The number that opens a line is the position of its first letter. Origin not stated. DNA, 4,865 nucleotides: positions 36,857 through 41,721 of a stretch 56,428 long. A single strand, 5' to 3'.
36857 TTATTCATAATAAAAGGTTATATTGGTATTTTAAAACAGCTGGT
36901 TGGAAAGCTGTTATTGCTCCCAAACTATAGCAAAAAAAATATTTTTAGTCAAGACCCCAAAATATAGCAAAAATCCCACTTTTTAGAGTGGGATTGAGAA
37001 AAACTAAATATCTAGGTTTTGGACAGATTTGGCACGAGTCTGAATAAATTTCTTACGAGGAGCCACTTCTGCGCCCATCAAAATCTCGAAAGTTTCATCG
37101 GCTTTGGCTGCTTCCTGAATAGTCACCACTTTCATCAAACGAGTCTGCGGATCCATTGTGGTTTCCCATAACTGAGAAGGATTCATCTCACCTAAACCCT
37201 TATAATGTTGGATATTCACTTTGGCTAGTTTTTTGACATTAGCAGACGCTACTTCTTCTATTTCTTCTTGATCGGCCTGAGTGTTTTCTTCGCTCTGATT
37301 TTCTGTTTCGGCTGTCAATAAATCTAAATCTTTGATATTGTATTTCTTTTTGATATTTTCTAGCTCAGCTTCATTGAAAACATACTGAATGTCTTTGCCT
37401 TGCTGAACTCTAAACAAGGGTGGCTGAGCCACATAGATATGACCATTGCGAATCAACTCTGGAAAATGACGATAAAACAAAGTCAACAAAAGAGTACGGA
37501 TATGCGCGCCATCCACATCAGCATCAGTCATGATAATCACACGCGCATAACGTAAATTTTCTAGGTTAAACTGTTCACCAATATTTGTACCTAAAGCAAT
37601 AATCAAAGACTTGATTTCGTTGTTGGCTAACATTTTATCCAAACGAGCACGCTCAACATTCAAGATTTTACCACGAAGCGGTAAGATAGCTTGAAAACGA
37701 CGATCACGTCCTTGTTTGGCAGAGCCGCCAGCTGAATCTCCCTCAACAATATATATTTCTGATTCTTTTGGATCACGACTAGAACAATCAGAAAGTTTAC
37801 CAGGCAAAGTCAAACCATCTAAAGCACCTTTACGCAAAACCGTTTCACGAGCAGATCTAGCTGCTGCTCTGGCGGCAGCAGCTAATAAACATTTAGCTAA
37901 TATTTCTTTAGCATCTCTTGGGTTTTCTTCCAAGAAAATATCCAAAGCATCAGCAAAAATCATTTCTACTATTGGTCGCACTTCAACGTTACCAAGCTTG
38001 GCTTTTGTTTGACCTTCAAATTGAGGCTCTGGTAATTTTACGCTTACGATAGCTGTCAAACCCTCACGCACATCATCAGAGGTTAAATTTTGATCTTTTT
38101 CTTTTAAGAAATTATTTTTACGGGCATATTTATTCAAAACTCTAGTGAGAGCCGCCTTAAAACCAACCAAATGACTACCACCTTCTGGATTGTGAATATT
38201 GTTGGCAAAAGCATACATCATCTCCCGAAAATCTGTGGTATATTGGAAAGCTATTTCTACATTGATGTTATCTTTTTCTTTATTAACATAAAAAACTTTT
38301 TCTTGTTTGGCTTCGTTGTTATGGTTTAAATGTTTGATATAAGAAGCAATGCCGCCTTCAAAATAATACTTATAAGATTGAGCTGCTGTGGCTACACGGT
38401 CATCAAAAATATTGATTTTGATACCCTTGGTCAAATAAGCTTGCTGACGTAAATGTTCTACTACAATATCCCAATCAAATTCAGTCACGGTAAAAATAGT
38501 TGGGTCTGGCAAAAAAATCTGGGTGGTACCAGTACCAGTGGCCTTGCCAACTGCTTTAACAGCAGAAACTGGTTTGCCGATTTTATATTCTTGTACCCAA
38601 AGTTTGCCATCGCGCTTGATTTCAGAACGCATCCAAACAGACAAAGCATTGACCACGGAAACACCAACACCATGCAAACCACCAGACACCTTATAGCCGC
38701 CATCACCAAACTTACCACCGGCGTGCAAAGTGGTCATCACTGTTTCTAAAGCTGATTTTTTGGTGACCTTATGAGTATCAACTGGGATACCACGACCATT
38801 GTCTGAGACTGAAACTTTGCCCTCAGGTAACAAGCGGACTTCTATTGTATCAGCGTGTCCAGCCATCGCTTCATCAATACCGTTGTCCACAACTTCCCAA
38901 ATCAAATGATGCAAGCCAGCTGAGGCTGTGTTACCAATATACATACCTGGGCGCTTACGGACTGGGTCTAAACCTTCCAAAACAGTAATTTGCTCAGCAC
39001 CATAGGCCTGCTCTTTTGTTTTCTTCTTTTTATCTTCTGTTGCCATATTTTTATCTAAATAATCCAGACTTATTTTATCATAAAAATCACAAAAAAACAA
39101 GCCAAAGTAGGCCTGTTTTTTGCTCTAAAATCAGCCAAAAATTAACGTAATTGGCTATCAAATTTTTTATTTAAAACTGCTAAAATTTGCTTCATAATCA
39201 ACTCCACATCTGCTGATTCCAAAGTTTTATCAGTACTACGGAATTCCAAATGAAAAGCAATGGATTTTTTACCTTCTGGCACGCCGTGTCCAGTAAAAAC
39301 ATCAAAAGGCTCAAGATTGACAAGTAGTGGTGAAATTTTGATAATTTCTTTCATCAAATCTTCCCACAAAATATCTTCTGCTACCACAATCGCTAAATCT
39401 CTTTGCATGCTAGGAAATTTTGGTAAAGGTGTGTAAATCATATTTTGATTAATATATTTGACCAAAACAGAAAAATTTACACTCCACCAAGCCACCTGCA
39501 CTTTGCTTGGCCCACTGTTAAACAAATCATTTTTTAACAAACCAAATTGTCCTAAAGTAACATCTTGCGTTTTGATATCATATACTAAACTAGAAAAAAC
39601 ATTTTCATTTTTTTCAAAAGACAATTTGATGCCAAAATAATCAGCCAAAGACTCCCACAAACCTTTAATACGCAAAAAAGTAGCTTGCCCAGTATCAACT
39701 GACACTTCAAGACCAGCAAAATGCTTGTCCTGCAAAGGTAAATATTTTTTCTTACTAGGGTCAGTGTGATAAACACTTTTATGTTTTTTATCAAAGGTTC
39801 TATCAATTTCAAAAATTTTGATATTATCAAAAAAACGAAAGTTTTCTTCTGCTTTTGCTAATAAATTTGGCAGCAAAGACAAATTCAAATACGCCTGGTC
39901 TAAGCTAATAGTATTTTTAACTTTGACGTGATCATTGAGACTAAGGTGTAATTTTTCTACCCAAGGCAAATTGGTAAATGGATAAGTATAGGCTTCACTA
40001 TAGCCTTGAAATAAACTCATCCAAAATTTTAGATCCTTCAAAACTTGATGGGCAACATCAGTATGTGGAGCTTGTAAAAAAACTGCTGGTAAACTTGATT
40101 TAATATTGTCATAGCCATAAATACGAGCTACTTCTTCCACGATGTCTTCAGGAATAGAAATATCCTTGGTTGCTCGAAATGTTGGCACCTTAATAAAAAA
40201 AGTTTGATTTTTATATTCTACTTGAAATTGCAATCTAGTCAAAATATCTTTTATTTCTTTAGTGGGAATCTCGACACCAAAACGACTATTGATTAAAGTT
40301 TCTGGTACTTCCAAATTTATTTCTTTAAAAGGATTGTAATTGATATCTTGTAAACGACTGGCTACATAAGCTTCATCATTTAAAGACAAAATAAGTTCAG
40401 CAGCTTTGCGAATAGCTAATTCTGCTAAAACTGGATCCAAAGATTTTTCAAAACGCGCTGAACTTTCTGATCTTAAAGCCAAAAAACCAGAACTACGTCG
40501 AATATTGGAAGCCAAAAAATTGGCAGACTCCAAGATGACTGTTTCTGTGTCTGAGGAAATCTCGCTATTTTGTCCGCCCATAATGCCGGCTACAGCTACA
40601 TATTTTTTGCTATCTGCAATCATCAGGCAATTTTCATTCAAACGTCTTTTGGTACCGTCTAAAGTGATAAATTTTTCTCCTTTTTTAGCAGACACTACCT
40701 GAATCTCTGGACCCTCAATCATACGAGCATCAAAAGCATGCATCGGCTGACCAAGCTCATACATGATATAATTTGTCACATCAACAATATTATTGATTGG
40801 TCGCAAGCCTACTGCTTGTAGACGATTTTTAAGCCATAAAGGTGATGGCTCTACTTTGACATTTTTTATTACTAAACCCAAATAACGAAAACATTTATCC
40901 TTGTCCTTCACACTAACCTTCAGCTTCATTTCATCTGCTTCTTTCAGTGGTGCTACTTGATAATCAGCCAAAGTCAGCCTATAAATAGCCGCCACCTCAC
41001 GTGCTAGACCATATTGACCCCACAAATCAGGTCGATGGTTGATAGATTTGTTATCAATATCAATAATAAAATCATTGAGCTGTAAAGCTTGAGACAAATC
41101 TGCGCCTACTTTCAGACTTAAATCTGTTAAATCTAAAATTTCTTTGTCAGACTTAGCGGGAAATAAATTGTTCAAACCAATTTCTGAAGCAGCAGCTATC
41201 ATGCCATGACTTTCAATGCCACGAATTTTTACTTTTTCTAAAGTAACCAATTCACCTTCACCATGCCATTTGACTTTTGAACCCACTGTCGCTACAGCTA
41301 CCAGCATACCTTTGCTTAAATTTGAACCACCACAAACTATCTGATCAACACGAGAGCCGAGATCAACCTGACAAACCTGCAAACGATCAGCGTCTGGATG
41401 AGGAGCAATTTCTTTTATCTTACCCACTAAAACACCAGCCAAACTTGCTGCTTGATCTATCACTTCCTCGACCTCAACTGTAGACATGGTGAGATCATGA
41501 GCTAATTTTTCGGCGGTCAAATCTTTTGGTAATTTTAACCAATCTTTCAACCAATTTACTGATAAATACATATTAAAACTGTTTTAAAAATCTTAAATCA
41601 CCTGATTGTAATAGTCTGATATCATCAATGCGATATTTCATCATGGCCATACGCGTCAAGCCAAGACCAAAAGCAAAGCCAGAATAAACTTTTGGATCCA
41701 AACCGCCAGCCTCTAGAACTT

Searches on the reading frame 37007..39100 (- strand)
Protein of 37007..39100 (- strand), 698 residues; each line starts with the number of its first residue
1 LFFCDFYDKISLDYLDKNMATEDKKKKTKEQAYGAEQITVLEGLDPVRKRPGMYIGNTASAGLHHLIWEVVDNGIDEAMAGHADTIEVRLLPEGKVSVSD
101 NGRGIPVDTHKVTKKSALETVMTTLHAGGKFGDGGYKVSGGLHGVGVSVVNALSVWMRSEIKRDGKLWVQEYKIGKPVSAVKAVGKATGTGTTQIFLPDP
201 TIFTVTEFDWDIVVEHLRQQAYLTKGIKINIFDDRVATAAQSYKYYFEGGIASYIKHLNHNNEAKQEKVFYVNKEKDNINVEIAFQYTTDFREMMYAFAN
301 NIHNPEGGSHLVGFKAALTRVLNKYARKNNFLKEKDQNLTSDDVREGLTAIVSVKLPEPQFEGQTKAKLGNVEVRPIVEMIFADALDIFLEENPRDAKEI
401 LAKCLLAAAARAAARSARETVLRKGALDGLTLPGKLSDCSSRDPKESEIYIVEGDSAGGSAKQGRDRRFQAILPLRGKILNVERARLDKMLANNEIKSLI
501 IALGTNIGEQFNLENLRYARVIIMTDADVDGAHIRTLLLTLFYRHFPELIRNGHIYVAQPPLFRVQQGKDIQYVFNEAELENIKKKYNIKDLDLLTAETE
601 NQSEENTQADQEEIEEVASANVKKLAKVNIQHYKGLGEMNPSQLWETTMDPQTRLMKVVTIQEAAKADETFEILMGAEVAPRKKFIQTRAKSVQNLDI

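Call 45: search_protein_families(library=pfam, proteins=[window:37007-39100:-], max_evalue=0.001)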
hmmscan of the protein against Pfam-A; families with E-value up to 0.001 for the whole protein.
window:37007-39100:- (698 aa): 4 families
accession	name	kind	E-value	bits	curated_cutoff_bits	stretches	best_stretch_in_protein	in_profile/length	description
PF00204.31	DNA_gyraseB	-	3e-60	203.1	27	1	250-419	1-172/173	DNA gyrase B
PF00986.26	DNA_gyraseB_C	-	6.5e-28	97.1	29.8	1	627-687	3-63/63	DNA gyrase B subunit, carboxyl terminus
PF01751.28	Toprim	-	2.8e-19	69.5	23.1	1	448-559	1-95/96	Toprim domain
PF02518.31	HATPase_c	-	4.5e-15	56.5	26.4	1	61-178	4-94/111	Histidine kinase-, DNA gyrase B-, and HSP90-like ATPase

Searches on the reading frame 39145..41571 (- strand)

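Call 45: search_protein_families(library=pfam, proteins=[window:39145-41571:-], max_evalue=0.001)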
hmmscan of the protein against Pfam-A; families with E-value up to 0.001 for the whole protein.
window:39145-41571:- (809 aa): 5 families
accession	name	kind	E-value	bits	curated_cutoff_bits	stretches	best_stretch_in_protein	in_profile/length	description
PF03483.22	B3_4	-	3.5e-64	216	29.3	1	226-397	1-172/174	B3/4 domain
PF03147.19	FDX-ACB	-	4.1e-25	88.5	31.1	1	717-809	1-94/94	Ferredoxin-fold anticodon binding domain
PF03484.21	B5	-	1.6e-20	73.5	28.6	1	422-487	3-67/67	tRNA synthetase B5 domain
PF17759.6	tRNA_synthFbeta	-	2.4e-19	70.1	22.4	1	490-683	1-197/214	Phenylalanyl tRNA synthetase beta chain CLM domain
PF01588.26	tRNA_bind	-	7e-16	58.6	27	1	48-143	2-89/96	Putative tRNA binding domain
